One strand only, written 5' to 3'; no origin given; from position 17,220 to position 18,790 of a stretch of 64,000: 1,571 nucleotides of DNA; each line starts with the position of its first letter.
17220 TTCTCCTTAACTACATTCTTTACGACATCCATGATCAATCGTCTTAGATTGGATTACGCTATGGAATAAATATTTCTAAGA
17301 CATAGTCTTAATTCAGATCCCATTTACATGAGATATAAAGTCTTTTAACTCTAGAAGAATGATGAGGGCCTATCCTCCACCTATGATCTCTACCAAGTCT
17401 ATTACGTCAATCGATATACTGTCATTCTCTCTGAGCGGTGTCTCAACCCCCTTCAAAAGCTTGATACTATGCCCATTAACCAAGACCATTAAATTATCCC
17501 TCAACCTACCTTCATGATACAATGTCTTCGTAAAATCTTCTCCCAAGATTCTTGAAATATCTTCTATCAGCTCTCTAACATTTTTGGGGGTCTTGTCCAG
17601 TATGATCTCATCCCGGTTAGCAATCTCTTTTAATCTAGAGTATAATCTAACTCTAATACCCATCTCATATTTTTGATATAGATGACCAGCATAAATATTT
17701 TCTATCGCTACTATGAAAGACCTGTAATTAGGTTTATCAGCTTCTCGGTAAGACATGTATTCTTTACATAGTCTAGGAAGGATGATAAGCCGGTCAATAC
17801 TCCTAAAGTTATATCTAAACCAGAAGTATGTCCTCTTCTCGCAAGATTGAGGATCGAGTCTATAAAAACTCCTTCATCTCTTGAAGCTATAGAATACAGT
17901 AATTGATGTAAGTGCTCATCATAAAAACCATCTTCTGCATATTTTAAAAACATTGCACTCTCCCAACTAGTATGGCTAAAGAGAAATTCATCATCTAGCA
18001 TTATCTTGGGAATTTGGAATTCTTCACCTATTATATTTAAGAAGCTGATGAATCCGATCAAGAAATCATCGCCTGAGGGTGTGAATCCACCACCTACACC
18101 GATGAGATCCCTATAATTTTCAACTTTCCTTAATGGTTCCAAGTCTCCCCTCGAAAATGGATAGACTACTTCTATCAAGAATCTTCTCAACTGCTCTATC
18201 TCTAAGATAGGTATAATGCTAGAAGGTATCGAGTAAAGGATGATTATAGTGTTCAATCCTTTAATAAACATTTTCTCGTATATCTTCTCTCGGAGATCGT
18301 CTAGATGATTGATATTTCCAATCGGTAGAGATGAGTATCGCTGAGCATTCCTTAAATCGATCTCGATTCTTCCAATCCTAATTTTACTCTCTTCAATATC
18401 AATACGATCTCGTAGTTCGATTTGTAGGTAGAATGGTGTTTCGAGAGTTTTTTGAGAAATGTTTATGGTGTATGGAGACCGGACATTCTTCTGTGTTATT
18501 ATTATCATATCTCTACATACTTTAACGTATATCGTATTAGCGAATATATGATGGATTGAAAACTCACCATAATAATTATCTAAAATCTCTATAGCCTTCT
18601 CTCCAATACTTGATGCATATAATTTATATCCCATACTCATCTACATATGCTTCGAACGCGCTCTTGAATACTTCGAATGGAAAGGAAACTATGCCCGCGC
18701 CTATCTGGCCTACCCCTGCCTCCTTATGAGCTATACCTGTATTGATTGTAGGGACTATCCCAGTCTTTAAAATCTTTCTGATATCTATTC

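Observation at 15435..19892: DUF1116 - DUF2877 - ubiquitin-like(GG) - FdrA - 57-aa ORF: an archaeal variant of the FdrA/YlbE/YlbF module with two extra small components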

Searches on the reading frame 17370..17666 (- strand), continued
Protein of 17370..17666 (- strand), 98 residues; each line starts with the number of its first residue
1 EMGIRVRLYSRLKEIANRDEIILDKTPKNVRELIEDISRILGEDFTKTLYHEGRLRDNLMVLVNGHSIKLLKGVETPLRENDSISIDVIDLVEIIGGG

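Call 40: find_encoding_contigs(protein=P0244, flank=7000, max_places=1)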
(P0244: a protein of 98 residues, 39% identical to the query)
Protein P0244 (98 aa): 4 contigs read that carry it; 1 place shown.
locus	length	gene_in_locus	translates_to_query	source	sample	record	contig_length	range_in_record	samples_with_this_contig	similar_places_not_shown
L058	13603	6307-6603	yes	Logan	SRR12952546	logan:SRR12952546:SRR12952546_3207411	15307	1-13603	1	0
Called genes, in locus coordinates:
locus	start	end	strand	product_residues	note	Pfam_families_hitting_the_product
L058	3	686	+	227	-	?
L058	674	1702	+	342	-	PF02653:BPD_transp_2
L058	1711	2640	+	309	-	PF02653:BPD_transp_2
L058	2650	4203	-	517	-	PF00005:ABC_tran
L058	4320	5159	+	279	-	-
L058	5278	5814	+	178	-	PF27735:2-thiour_desulf_put (weak)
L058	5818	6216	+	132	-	-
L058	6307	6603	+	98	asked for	PF02597:ThiS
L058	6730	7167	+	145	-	PF06240:COXG, PF10604:Polyketide_cyc2 (weak)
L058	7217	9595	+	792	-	PF01315:Ald_Xan_dh_C, PF02738:MoCoBD_1, PF20256:MoCoBD_2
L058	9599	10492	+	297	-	PF00941:FAD_binding_5, PF03450:CO_deh_flav_C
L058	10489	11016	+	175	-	PF00111:Fer2 (weak), PF01799:Fer2_2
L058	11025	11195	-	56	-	-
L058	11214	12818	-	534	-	PF27530:HMA_AllF_N, PF02629:CoA_binding (faint), PF00549:Ligase_CoA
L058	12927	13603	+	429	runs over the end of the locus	PF06545:AllG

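Call 41: find_encoding_contigs(protein=P0251, flank=7000, max_places=1)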
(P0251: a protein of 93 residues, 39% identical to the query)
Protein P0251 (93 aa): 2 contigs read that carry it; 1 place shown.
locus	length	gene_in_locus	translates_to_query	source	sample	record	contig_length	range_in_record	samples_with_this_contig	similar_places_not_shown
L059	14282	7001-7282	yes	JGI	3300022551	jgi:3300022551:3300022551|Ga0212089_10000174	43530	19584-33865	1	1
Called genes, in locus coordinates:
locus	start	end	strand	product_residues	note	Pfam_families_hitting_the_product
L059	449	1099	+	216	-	-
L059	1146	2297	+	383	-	PF00108:Thiolase_N, PF02803:Thiolase_C, PF22691:Thiolase_C_1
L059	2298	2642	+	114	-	PF12172:zf-ChsH2 (weak), PF01796:OB_ChsH2_C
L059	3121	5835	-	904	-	PF00690:Cation_ATPase_N, PF00122:E1-E2_ATPase, PF13246:Cation_ATPase, PF00702:Hydrolase, PF08282:Hydrolase_3 (faint), PF00689:Cation_ATPase_C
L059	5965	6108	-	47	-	-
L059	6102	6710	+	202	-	PF01169:GDT1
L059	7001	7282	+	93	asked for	PF02597:ThiS (weak)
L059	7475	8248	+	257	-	PF04199:Cyclase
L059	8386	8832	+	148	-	PF06240:COXG, PF10604:Polyketide_cyc2, PF03364:Polyketide_cyc (weak)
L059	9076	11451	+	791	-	PF01315:Ald_Xan_dh_C, PF02738:MoCoBD_1, PF20256:MoCoBD_2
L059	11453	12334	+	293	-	PF00941:FAD_binding_5, PF03450:CO_deh_flav_C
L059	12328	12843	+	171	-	PF00111:Fer2 (weak), PF01799:Fer2_2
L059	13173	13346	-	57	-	-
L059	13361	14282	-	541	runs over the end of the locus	PF27530:HMA_AllF_N, PF02629:CoA_binding (faint), PF00549:Ligase_CoA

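Call 42: find_encoding_contigs(protein=P0263, flank=7000, max_places=2)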
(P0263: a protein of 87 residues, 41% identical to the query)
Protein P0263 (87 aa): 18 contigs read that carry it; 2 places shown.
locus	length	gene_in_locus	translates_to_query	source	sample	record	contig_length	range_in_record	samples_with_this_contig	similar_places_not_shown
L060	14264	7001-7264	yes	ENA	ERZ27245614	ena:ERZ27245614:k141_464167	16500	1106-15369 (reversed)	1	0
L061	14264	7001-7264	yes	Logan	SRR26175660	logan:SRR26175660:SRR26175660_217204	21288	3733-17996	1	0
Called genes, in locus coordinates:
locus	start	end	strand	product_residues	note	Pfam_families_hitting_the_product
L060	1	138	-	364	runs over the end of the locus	PF02608:Bmp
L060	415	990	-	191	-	PF27735:2-thiour_desulf_put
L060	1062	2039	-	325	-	PF03099:BPL_LplA_LipB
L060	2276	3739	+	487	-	PF01039:Carboxyl_trans, PF03255:ACCA, PF06833:MdcE (faint)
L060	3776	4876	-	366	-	PF03977:OAD_beta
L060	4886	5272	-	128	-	PF25917:BSH_RND (weak), PF25919:BSH_CusB (faint), PF00364:Biotin_lipoyl, PF25973:BSH_CzcB (faint), PF25984:BSH_YknX (faint)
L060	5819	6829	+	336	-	PF01699:Na_Ca_ex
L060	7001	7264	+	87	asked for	PF02597:ThiS (weak)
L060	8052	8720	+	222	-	PF04199:Cyclase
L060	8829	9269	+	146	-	PF06240:COXG, PF10604:Polyketide_cyc2, PF03364:Polyketide_cyc (weak)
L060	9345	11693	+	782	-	PF01315:Ald_Xan_dh_C, PF02738:MoCoBD_1, PF20256:MoCoBD_2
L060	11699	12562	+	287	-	PF00941:FAD_binding_5, PF03450:CO_deh_flav_C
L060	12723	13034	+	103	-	PF01799:Fer2_2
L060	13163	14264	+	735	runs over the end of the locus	?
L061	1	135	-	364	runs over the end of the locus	PF02608:Bmp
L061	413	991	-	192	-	PF27735:2-thiour_desulf_put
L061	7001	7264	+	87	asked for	PF02597:ThiS (weak)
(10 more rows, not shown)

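Call 43: find_encoding_contigs(protein=P0164, flank=7000, max_places=1)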
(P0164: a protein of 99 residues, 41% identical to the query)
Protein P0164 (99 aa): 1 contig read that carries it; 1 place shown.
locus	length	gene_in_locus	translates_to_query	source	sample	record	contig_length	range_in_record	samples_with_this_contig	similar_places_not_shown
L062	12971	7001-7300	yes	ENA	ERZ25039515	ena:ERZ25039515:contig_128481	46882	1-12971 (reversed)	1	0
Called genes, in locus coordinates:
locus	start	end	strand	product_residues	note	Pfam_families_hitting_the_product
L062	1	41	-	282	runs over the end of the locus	PF04199:Cyclase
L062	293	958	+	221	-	-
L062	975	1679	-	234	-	-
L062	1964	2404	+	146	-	PF00005:ABC_tran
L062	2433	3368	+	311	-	PF00005:ABC_tran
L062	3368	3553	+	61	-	-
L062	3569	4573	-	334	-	PF02653:BPD_transp_2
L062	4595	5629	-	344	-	PF02653:BPD_transp_2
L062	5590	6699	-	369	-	PF02608:Bmp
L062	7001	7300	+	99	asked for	PF02597:ThiS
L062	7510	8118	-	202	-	PF04199:Cyclase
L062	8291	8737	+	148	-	PF10604:Polyketide_cyc2, PF06240:COXG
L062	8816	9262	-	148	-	PF10604:Polyketide_cyc2, PF06240:COXG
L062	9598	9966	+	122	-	PF04199:Cyclase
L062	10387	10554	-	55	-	-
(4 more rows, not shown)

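Call 46: find_related_loci(query=A4, collection=genome_contigs, flank=10000)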
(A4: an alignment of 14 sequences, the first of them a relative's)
Query A4 (99 aa) in genome_contigs; peptide patterns used: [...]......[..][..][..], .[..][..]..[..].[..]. (x = any residue, [..] = any of these).
70 stretches matched a pattern; 23 encode a relative of the query (tblastn E <= 1e-3); 23 distinct loci.
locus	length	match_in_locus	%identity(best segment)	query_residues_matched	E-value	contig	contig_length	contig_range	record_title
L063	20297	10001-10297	93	1-99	1e-57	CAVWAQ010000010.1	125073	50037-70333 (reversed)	MAG: Candidatus Bathyarchaeota archaeon isolate MFD03726.bin.3.157 genome assembly, contig: contig_82756, whole genome s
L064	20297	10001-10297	93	1-99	3e-57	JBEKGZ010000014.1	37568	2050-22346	MAG: Candidatus Bathyarchaeia archaeon isolate SPRUCE 265 SPRUCE_265_14, whole genome shotgun sequence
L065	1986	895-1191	80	1-99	6e-50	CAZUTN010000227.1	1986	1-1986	MAG TPA_asm: uncultured Candidatus Bathyarchaeia archaeon isolate binchicken_co252_10 genome assembly, contig: NODE_6148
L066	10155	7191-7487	77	1-99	8e-48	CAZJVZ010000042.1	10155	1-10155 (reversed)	MAG TPA_asm: uncultured Candidatus Bathyarchaeia archaeon isolate SRP098346_co1_361 genome assembly, contig: NODE_8529_l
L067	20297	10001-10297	72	1-99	3e-47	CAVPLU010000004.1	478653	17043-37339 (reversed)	MAG: Candidatus Bathyarchaeota archaeon isolate MFD10007.bin.2.103 genome assembly, contig: contig_14511, whole genome s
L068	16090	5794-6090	72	1-99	2e-44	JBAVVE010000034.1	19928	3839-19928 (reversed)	MAG: Candidatus Bathyarchaeia archaeon isolate MFD01647_ilm_asm_bin14 k127_30318, whole genome shotgun sequence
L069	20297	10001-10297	71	1-99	1e-44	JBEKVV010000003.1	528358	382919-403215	MAG: Candidatus Bathyarchaeia archaeon isolate SPRUCE 612 SPRUCE_612_3, whole genome shotgun sequence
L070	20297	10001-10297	71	1-99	2e-44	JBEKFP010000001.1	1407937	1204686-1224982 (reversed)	MAG: Candidatus Bathyarchaeia archaeon isolate SPRUCE 232 SPRUCE_232_1, whole genome shotgun sequence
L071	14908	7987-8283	73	1-99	2e-47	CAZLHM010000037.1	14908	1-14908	MAG TPA_asm: uncultured Candidatus Bathyarchaeia archaeon isolate SRP231805_co2_24 genome assembly, contig: NODE_2640_le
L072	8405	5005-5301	72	1-99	6e-44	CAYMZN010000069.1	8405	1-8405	MAG TPA_asm: uncultured Candidatus Bathyarchaeia archaeon isolate SRP231805_co3_314 genome assembly, contig: NODE_7935_l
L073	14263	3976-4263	63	1-96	2e-38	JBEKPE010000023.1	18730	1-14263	MAG: Candidatus Bathyarchaeia archaeon isolate SPRUCE 457 SPRUCE_457_23, whole genome shotgun sequence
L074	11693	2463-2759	48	1-99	1e-26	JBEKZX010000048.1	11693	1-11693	MAG: Conexivisphaerales archaeon isolate SPRUCE 7 SPRUCE_7_48, whole genome shotgun sequence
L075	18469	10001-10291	46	1-99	8e-25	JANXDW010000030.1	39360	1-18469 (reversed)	MAG: Aigarchaeota archaeon isolate SKYB24 k141_36335, whole genome shotgun sequence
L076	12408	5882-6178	45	1-99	3e-24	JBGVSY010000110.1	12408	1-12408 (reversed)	MAG: Nitrososphaeria archaeon isolate S_237_B8 k127_8240, whole genome shotgun sequence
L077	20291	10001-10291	46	1-99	6e-24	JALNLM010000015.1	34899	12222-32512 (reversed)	MAG: Candidatus Geocrenenecus huangii isolate ZZQ.bins.13.201803 NODE_836_length_34899_cov_22.224491, whole genome shotg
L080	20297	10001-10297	44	1-99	2e-23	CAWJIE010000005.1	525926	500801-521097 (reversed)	MAG: uncultured Nitrososphaerota archaeon isolate MFD03726.bin.2.165 genome assembly, contig: contig_50026, whole genome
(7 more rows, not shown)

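Call 58: search_protein_families(library=pfam, proteins=[L051:7356-8087:+, L051:8175-8492:+, L053:6334-6966:+, L058:5818-6216:+, L058:4320-5159:+], max_evalue=0.01)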
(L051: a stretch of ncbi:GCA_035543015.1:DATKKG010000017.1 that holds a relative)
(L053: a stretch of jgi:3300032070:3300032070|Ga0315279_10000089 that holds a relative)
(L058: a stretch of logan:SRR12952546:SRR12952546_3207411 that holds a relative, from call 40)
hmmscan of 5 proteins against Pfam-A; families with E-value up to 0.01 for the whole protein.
L051:7356-8087:+ (243 aa): 1 family
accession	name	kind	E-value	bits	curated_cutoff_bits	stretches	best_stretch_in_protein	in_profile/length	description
PF20589.3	DUF6790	-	0.0058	16.9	27.1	1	81-148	54-121/158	Family of unknown function (DUF6790)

L051:8175-8492:+ (105 aa): 0 families

L053:6334-6966:+ (210 aa): 0 families

L058:5818-6216:+ (132 aa): 0 families

L058:4320-5159:+ (279 aa): 1 family
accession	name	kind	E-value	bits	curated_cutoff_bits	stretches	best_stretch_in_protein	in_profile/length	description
PF05751.16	FixH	-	0.0057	17.1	23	0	173-228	90-141/150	FixH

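Call 64: predict_structure(alignment_id=A3)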
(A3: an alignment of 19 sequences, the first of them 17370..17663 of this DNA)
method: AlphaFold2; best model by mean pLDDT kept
length: 97 residues; sequences in the alignment: 19
mean_pLDDT: 88.6   pTM: 0.77
mean pLDDT of the five models: 88.6, 87.8, 85.9, 83.3, 82.6
residues with pLDDT >= 90: 68; 70-90: 19; 50-70: 9; < 50: 1
segments of 3 or more residues with pLDDT < 50: none
pLDDT, mean of each block of 10 residues (from residue 1): 90 93 93 94 93 89 86 91 88 60
secondary structure, 60 per line:
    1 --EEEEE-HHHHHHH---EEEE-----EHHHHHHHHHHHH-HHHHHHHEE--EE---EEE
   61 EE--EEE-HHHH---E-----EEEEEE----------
elements in order: E3-7 H9-15 E19-22 H29-40 H42-48 E58-62 E65-67 H69-72 E82-87

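Call 67: fold_search(model_id=the predicted structure, library=pdb)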
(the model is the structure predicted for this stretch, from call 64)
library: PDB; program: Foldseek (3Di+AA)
matches with E <= 10: 333; with E <= 0.001: 28
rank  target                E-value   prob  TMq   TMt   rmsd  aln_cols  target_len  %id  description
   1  3po0                  2.2e-06  1.00  0.78  0.84   3.3        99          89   16  Crystal structure of SAMP1 from Haloferax volcanii (released 2011-03-30)
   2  2l52_MODEL_1_A        3.4e-06  1.00  0.77  0.76   3.9       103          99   23  Solution structure of the small archaeal modifier protein 1 (SAMP1) from Methanosarcina acetivorans (released 2011-02-09)
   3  2g1e_MODEL_1_A        4.5e-06  1.00  0.69  0.74   2.8        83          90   31  Solution Structure of TA0895 (released 2006-12-26)
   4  1v8c_A                1.1e-05  1.00  0.71  0.43   2.2        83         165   22  Crystal Structure of MoaD related protein from Thermus thermophilus HB8 (released 2004-01-20)
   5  4wwm_A                1.1e-05  1.00  0.62  0.74   3.0        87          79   23  X-ray crystal structure of Sulfolobus solfataricus Urm1 (released 2015-09-23)
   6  4hro_A                1.3e-05  1.00  0.78  0.87   1.6        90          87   16  Crystal structure of H. volcanii small archaeal modifier protein 1 (released 2013-10-30)
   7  1nvi_D                1.4e-05  1.00  0.70  0.82   4.4        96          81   16  Orthorhombic Crystal Form of Molybdopterin Synthase (released 2003-05-06)
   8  6yuc_G                1.7e-05  1.00  0.77  0.74   3.9       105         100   20  Crystal structure of Uba4-Urm1 from Chaetomium thermophilum (released 2020-07-22)
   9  1v8c_B                1.9e-05  1.00  0.73  0.46   2.3        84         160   20  Crystal Structure of MoaD related protein from Thermus thermophilus HB8 (released 2004-01-20)
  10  1fm0_D                2.0e-05  1.00  0.70  0.82   4.3        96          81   17  MOLYBDOPTERIN SYNTHASE (MOAD/MOAE) (released 2001-01-17)
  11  4hro_B                2.5e-05  1.00  0.79  0.86   1.6        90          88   16  Crystal structure of H. volcanii small archaeal modifier protein 1 (released 2013-10-30)
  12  2m19_MODEL_1_A        3.2e-05  1.00  0.73  0.68   3.9        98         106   20  Solution structure of the Haloferax volcanii HVO 2177 protein (released 2013-08-07)
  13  1wgk_MODEL_1_A        5.4e-05  1.00  0.73  0.63   4.3       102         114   18  Solution Structure of Mouse Hypothetical Protein 2900073H19RIK (released 2004-11-28)
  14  1vjk                  6.1e-05  1.00  0.71  0.78   3.7        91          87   23  Putative molybdopterin converting factor, subunit 1 from Pyrococcus furiosus, Pfu-562899-001 (released 2004-08-10)
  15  4wwm_B                6.6e-05  1.00  0.61  0.73   3.0        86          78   24  X-ray crystal structure of Sulfolobus solfataricus Urm1 (released 2015-09-23)
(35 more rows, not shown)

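Call 74: search_protein_families(library=ncbifam, proteins=[L051:7356-8087:+], max_evalue=0.001)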
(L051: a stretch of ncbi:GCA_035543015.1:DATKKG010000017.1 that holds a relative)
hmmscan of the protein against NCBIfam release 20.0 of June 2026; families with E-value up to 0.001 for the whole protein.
L051:7356-8087:+ (243 aa): 0 families

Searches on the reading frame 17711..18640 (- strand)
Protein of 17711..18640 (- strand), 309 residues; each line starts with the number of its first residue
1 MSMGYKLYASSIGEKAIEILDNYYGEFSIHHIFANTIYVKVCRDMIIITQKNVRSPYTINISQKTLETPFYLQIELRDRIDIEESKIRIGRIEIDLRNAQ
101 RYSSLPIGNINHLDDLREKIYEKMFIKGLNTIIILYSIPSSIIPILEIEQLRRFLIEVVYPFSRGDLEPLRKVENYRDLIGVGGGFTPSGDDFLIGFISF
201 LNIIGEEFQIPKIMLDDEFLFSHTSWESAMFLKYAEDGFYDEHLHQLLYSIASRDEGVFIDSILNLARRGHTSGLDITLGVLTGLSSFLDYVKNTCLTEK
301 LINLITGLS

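Call 5: search_protein_families(library=pfam, proteins=[window:17711-18640:-], max_evalue=0.1)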
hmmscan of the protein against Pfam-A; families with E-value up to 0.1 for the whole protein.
window:17711-18640:- (309 aa): 2 families
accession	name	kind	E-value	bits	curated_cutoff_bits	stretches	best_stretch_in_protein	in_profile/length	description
PF11392.14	AllH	-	2e-20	73.9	25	1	179-285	1-109/109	Oxamate carbamoyltransferase subunit AllH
PF09388.15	SpoOE-like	-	0.0075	16.7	23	0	45-64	12-32/42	Spo0E like sporulation regulatory protein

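Call 6: search_protein_families(library=ncbifam, proteins=[window:17711-18640:-], max_evalue=0.1)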
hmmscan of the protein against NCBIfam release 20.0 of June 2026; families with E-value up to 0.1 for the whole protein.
window:17711-18640:- (309 aa): 0 families

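Call 22: search_solved_structures(query=window:17711-18640:-, max_evalue=1)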
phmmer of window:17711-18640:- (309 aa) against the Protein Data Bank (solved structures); distinct sequences matched with E-value up to 1: 2.
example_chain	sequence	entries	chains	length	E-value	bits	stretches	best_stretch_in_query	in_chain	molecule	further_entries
2dfs_A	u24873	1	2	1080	0.28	13.7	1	43-143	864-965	Myosin-5A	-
7yv9_A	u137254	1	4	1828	0.81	12.1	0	36-123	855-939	Unconventional myosin-Va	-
